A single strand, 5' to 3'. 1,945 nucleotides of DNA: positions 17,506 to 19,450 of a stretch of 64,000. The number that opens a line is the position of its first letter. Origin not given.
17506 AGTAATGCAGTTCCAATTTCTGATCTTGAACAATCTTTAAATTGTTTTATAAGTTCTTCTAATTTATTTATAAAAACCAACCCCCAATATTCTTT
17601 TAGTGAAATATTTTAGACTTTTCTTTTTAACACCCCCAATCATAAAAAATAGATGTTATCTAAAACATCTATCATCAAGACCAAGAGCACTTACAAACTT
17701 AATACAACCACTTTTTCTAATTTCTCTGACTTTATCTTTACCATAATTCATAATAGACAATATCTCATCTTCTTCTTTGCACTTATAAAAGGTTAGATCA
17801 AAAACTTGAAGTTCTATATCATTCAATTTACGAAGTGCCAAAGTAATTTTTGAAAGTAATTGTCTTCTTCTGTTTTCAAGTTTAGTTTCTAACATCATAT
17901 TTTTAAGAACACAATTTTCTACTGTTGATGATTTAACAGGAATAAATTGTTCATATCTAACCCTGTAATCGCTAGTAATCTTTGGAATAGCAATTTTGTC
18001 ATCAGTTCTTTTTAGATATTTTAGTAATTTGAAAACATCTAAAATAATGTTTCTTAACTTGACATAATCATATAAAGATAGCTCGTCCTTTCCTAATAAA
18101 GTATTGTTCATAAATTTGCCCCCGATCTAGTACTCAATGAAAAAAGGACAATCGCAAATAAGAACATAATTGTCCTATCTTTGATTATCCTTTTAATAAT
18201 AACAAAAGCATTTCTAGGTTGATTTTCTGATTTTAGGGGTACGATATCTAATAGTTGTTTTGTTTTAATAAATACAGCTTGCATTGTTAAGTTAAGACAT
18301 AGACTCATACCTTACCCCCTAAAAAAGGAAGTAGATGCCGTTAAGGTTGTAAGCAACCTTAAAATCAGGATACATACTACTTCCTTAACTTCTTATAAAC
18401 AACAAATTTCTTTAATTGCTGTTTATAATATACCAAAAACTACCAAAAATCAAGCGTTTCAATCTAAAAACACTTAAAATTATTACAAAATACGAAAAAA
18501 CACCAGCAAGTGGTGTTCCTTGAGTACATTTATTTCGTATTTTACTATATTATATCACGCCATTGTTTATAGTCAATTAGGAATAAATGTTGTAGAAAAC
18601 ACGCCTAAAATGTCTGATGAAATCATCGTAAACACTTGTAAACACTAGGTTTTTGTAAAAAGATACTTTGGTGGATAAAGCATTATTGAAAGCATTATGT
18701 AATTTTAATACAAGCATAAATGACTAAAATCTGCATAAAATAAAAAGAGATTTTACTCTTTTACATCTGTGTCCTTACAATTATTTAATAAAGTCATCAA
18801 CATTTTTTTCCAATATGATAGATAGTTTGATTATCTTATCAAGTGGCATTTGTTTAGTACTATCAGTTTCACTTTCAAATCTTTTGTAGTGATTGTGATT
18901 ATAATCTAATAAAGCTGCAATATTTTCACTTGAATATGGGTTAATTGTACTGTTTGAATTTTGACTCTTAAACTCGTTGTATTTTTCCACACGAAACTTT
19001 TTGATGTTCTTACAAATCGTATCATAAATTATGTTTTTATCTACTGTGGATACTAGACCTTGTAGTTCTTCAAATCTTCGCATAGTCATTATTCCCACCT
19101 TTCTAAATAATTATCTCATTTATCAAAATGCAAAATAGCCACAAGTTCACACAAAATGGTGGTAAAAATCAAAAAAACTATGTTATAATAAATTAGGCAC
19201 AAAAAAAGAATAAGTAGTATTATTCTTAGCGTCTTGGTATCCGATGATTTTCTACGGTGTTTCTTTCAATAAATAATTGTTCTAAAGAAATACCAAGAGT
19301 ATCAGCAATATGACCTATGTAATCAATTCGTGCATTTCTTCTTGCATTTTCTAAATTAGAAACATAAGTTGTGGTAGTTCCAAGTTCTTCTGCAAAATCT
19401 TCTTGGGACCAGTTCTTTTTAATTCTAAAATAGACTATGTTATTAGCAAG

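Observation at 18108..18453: Stacked terminators and a terminator-containing upstream ORF gate the element's sigma-like regulator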

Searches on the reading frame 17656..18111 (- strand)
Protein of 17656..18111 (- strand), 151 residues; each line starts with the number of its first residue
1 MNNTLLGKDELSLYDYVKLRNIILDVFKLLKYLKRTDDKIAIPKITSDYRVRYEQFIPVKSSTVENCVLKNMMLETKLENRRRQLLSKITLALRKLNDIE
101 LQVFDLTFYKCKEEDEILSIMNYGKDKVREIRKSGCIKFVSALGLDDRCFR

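Call 8: search_protein_families(library=pfam, proteins=[window:17656-18111:-], max_evalue=0.01)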
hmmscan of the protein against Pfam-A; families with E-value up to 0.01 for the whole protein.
window:17656-18111:- (151 aa): 0 families

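Call 10: find_related_loci(query=window:17656-18111:-, collection=genome_contigs, flank=4000)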
Query window:17656-18111:- (151 aa) in genome_contigs; peptide patterns used: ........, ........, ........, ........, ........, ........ (x = any residue, [..] = any of these).
131 stretches matched a pattern; 16 encode a relative of the query (tblastn E <= 1e-3); 16 distinct loci.
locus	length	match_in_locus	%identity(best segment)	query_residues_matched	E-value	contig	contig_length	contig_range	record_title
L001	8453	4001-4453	99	1-151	4e-97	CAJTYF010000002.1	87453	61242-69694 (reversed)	MAG TPA_asm: uncultured Bacilli bacterium isolate MGBC121705 genome assembly, contig: MGBC121705.2, whole genome shotgun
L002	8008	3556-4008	93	1-151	2e-91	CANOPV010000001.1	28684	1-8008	MAG TPA_asm: uncultured Clostridium sp. isolate SRR19759483_bin.72_metawrap_v1.3_MAG genome assembly, contig: NODE.2148_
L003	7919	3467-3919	86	1-151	2e-85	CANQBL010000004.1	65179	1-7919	MAG: uncultured Bacilli bacterium isolate Lapin-003-2__bin84 genome assembly, contig: Lapin-003-2__NODE_407_length_65179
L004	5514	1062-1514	85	1-151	3e-85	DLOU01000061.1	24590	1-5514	MAG TPA_asm: Bacillales bacterium UBA7476 UBA7476_contig_289, whole genome shotgun sequence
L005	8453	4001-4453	85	1-151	4e-85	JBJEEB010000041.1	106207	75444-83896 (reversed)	MAG: Bacilli bacterium isolate LOHA07_bin.021 NODE_35_length_106207_cov_12.007640, whole genome shotgun sequence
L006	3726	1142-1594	85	1-151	2e-85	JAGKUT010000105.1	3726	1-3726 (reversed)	MAG: Actinomycetes bacterium isolate pig4.14 pig4_14_6152, whole genome shotgun sequence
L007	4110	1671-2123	84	1-151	1e-84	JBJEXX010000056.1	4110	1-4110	MAG: Bacilli bacterium isolate PUUB25_bin.020 NODE_23701_length_4110_cov_12.462392, whole genome shotgun sequence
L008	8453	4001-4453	83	1-151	1e-84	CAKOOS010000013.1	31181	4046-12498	MAG: uncultured Bacilli bacterium isolate REFINED_METABAT215_TOP10_CONTIGS_1500_ASSEMBLY_K77_MERGED__Hadza_MoBio_hadza-A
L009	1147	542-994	83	1-151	6e-91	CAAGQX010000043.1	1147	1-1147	MAG TPA_asm: Clostridia bacterium, isolate HGM13690, WGS project CAAGQX010000000 data, contig: SRS820621_25_k75_29120, w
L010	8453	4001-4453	83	1-151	2e-84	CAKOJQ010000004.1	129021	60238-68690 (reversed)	MAG: uncultured Bacilli bacterium isolate REFINED_METABAT215_TOP10_CONTIGS_1500_ASSEMBLY_K77_MERGED__Hadza_MoBio_C-REDO_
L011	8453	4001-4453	82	1-151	5e-83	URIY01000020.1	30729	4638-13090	uncultured Tenericutes bacterium isolate UMGS1045 genome assembly, contig: NODE_1008_length_30729_cov_15.573678, whole g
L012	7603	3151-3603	77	1-151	6e-78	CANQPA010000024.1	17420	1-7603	MAG: uncultured Bacilli bacterium isolate Lapin-032__bin42 genome assembly, contig: Lapin-032__NODE_4840_length_17420_co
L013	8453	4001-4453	67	1-151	3e-64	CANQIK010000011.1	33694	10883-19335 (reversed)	MAG: uncultured Bacilli bacterium isolate Lapin-028__bin3 genome assembly, contig: Lapin-028__NODE_1329_length_33694_cov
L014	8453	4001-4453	63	1-151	5e-58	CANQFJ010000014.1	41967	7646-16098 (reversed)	MAG: uncultured Bacilli bacterium isolate Lapin-007__bin8 genome assembly, contig: Lapin-007__NODE_234_length_41967_cov_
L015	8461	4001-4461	47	1-150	1e-26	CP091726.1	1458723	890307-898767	MAG: Bacilli bacterium isolate nC33_bin.244.fa chromosome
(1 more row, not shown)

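Call 11: search_protein_families(library=ncbifam, proteins=[window:17656-18111:-], max_evalue=1)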
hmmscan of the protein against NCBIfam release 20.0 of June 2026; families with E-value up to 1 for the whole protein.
window:17656-18111:- (151 aa): 2 families
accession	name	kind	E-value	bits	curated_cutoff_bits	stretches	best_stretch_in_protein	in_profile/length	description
TIGR01637.1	phage_arpU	subfamily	3.1e-07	30.7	43.1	1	15-147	6-134/136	ArpU family phage packaging/lysis transcriptional regulator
TIGR02937.1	sigma70-ECF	superfamily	0.043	13.5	42.9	1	14-135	55-157/165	sigma-70 family RNA polymerase sigma factor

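Call 49: search_protein_families(library=phrogs, proteins=[window:17656-18111:-], max_evalue=0.01)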
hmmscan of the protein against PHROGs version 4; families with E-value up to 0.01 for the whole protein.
window:17656-18111:- (151 aa): 2 families
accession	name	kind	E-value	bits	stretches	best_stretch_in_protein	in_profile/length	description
phrog_248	-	transcription regulation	1.4e-06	29.5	1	13-145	15-139/161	transcriptional activator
phrog_36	-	transcription regulation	1.5e-06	29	1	12-145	49-189/220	transcriptional regulator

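Call 50: find_homologous_proteins(query=window:17656-18111:-, max_evalue=0.001)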
Query window:17656-18111:- (151 aa): 237 proteins with E <= 0.001 among 247 candidates; the best 120 are listed.
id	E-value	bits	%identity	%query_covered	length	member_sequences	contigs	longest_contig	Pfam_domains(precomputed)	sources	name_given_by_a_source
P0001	8.4e-86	303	95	100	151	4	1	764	-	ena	-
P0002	5.7e-84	297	93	100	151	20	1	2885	-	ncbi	-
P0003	9.0e-81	287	86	100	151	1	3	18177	-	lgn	-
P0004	1.6e-80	286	85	100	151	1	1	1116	-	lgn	-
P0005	4.9e-80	284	85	100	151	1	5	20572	-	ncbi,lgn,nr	ncbi:MAG: hypothetical protein HFH31_00585 [Bacilli bacterium]|nr:hypothetical protein [Bacilli bact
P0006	1.1e-79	283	85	100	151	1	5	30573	-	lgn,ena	-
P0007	7.7e-79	280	86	100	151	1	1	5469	-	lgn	-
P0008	8.5e-79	280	84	100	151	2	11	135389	-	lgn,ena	-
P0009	1.4e-78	280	86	100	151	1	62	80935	-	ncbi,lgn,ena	-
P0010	1.8e-78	279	85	100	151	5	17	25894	-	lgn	-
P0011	2.0e-78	279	85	100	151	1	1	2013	-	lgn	-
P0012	2.1e-78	279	85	100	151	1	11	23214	-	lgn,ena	-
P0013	2.4e-78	279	85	100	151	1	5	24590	-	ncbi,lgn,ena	-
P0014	2.5e-78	279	85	100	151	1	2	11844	-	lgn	-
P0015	2.9e-78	279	84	100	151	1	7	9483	-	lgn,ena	-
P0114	1.2e-74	267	81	100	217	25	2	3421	-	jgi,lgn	-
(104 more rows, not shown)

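Call 52: find_related_loci(query=A3, collection=genome_contigs, flank=2500)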
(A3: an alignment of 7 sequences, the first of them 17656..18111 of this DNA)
Query A3 (151 aa) in genome_contigs; peptide patterns used: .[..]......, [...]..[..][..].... (x = any residue, [..] = any of these).
94 stretches matched a pattern; 20 encode a relative of the query (tblastn E <= 1e-3); 20 distinct loci.
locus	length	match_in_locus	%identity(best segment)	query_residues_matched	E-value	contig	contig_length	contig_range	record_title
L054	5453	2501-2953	99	1-151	3e-97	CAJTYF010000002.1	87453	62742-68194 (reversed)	MAG TPA_asm: uncultured Bacilli bacterium isolate MGBC121705 genome assembly, contig: MGBC121705.2, whole genome shotgun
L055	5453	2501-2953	93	1-151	2e-91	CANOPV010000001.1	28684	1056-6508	MAG TPA_asm: uncultured Clostridium sp. isolate SRR19759483_bin.72_metawrap_v1.3_MAG genome assembly, contig: NODE.2148_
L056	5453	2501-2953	86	1-151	2e-85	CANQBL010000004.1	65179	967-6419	MAG: uncultured Bacilli bacterium isolate Lapin-003-2__bin84 genome assembly, contig: Lapin-003-2__NODE_407_length_65179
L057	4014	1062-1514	85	1-151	3e-85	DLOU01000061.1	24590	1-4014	MAG TPA_asm: Bacillales bacterium UBA7476 UBA7476_contig_289, whole genome shotgun sequence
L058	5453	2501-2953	85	1-151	4e-85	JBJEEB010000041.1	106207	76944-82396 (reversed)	MAG: Bacilli bacterium isolate LOHA07_bin.021 NODE_35_length_106207_cov_12.007640, whole genome shotgun sequence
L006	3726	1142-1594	85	1-151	2e-85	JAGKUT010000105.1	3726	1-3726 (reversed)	MAG: Actinomycetes bacterium isolate pig4.14 pig4_14_6152, whole genome shotgun sequence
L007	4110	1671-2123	84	1-151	1e-84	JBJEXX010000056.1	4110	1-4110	MAG: Bacilli bacterium isolate PUUB25_bin.020 NODE_23701_length_4110_cov_12.462392, whole genome shotgun sequence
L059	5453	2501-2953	83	1-151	1e-84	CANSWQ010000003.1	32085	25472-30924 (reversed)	MAG TPA_asm: uncultured Tenericutes bacterium isolate SRR15510222_bin.10_metawrap_v1.3_MAG genome assembly, contig: NODE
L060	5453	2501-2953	83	1-151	1e-84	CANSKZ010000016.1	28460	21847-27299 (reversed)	MAG TPA_asm: uncultured Clostridium sp. isolate SRR15510221_bin.48_metawrap_v1.3_MAG genome assembly, contig: NODE.1292_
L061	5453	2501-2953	83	1-151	1e-84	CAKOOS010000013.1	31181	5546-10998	MAG: uncultured Bacilli bacterium isolate REFINED_METABAT215_TOP10_CONTIGS_1500_ASSEMBLY_K77_MERGED__Hadza_MoBio_hadza-A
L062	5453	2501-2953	83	1-151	1e-84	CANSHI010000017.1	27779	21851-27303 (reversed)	MAG TPA_asm: uncultured bacterium isolate SRR15510232_bin.9_metawrap_v1.3_MAG genome assembly, contig: NODE.1327_length_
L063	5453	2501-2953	83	1-151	1e-84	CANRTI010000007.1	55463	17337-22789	MAG TPA_asm: uncultured Mycoplasma sp. isolate SRR15510239_bin.10_metawrap_v1.3_MAG genome assembly, contig: NODE.483_le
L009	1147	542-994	83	1-151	6e-91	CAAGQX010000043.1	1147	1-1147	MAG TPA_asm: Clostridia bacterium, isolate HGM13690, WGS project CAAGQX010000000 data, contig: SRS820621_25_k75_29120, w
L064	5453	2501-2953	83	1-151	2e-84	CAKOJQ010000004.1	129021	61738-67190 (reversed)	MAG: uncultured Bacilli bacterium isolate REFINED_METABAT215_TOP10_CONTIGS_1500_ASSEMBLY_K77_MERGED__Hadza_MoBio_C-REDO_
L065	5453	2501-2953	82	1-151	5e-83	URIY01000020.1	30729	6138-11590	uncultured Tenericutes bacterium isolate UMGS1045 genome assembly, contig: NODE_1008_length_30729_cov_15.573678, whole g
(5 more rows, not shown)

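Call 60: find_homologous_proteins(query=L014:4001-4456:+, max_evalue=0.001)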
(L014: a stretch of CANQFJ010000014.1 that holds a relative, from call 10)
Query L014:4001-4456:+ (152 aa): 167 proteins with E <= 0.001 among 198 candidates; the best 120 are listed.
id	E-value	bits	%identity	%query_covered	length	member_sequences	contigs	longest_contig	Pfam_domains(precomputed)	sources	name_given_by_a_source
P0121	4.9e-90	317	99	100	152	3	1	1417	-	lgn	-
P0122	1.3e-58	215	70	99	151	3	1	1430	-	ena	-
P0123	1.3e-58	215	71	99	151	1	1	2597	-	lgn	-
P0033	4.5e-57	210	66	99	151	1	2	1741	-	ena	-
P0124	9.9e-57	209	66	99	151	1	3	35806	-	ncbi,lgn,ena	-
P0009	5.6e-56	207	66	99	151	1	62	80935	-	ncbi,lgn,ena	-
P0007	5.9e-56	207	66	99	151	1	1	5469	-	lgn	-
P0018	7.1e-56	206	65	99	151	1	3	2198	-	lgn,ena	-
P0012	8.8e-56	206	65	99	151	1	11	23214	-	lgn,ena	-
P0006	1.0e-55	206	64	99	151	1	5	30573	-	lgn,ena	-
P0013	1.2e-55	206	65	99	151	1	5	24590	-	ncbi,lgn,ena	-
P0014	1.2e-55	206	65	99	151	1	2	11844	-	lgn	-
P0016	1.3e-55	205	65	99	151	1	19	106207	-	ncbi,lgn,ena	ncbi:MAG: hypothetical protein ACI310_05935 [Bacilli bacterium]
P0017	1.8e-55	205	65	99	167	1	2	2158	-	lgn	-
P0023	2.2e-55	205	65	99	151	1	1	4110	-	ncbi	ncbi:MAG: hypothetical protein ACI4OT_02835 [Bacilli bacterium]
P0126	1.6e-54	202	68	99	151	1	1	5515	-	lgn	-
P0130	1.6e-52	195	66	99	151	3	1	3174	-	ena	-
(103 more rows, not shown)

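Call 61: find_encoding_contigs(protein=P0126, flank=1500, max_places=2)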
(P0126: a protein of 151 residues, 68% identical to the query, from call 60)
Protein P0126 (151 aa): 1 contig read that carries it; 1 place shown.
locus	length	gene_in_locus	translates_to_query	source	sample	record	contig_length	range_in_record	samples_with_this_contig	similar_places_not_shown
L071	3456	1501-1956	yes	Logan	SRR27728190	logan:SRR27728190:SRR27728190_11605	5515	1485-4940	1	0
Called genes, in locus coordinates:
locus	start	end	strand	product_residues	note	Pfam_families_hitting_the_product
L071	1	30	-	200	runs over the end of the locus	PF03413:PepSY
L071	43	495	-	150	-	-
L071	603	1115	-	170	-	-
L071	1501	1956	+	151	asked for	-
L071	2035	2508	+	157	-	-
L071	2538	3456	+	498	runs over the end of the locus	?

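Call 62: find_encoding_contigs(protein=P0123, flank=1500, max_places=2)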
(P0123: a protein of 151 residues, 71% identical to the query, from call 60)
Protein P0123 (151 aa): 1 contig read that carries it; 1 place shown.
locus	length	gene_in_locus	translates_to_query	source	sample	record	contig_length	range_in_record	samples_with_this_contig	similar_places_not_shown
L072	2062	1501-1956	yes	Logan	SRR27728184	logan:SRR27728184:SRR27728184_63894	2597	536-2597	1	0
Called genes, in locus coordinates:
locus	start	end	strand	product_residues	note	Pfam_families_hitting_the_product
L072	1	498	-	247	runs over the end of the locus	PF03413:PepSY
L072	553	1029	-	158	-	-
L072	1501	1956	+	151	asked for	-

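Call 63: find_encoding_contigs(protein=P0130, flank=1500, max_places=2)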
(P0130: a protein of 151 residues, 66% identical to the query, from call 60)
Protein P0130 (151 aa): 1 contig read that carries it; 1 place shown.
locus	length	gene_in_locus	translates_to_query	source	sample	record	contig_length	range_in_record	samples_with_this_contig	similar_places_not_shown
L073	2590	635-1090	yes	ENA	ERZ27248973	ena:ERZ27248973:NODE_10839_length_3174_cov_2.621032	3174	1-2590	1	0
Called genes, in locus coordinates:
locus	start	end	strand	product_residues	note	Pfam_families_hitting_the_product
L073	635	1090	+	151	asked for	-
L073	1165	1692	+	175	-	-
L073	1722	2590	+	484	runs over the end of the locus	?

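Call 64: find_encoding_contigs(protein=P0124, flank=1500, max_places=2)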
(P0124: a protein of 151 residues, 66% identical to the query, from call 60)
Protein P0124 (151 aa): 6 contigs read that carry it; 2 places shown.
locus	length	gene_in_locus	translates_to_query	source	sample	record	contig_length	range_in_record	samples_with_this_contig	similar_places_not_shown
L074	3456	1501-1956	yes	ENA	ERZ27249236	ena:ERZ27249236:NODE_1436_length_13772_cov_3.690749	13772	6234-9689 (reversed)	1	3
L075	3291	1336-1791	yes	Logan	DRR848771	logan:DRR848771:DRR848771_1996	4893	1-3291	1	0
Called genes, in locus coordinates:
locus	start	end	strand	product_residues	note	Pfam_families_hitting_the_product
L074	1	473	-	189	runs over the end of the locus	PF03413:PepSY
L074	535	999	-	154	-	-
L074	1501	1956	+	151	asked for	-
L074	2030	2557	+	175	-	-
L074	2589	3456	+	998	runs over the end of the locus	PF08341:TED (weak), PF17802:SpaA, PF11974:bMG3 (faint), PF13620:CarboxypepD_reg (faint), PF17210:SdrD_B (faint), PF09430:EMC7_beta-sandw (faint), PF17802:SpaA, PF17802:SpaA, +2 more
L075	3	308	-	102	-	?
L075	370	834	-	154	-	-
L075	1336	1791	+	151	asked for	-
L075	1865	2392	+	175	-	-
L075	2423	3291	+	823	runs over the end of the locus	?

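Call 73: find_encoding_contigs(protein=P0114, flank=900, max_places=2)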
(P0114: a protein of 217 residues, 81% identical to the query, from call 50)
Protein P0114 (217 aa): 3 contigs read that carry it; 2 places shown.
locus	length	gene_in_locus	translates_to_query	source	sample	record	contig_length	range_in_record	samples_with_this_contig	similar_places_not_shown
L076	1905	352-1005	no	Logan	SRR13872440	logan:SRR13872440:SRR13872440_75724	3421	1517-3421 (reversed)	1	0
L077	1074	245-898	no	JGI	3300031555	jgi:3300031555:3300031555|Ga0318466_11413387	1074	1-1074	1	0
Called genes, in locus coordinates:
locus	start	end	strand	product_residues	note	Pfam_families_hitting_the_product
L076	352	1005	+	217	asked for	-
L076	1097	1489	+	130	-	-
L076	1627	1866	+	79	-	-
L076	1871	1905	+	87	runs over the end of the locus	-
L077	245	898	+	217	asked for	-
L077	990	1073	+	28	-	?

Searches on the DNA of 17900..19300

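Call 6: search_rna_families(source=window, start=17900, end=19300, threshold=evalue, max_evalue=10)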
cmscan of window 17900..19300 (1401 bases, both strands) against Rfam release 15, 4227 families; matches with E-value up to 10: 6.
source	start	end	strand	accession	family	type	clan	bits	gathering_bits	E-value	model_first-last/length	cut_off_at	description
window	18142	18194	-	RF04134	MIR7504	Gene; miRNA;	-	21.2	83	1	1-124/124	no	MIR7504 microRNA precursor family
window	18139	18199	+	RF03918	mir-4922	Gene; miRNA;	-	20.2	82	1.8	1-65/65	no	mir-4922 microRNA precursor family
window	18136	18211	-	RF04319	BTncRNA_FopS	Gene; sRNA;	-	20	56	3.4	1-71/71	no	Bacteroidetes FopS (family of paralogous sRNAs)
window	18464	18517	+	RF02844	RefA9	Gene; antisense;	-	19.8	49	4.3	1-64/64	no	Enterococcus sRNA A9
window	18962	19042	-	RF01526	ceN106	Gene; snRNA; snoRNA; CD-box;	-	14.9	60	9.6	1-77/77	no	C. elegans snoRNA ceN106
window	18610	18705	+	RF01424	snoR118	Gene; snRNA; snoRNA; CD-box;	CL00071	14.6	44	7.7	1-92/92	no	small nucleolar RNA snoR118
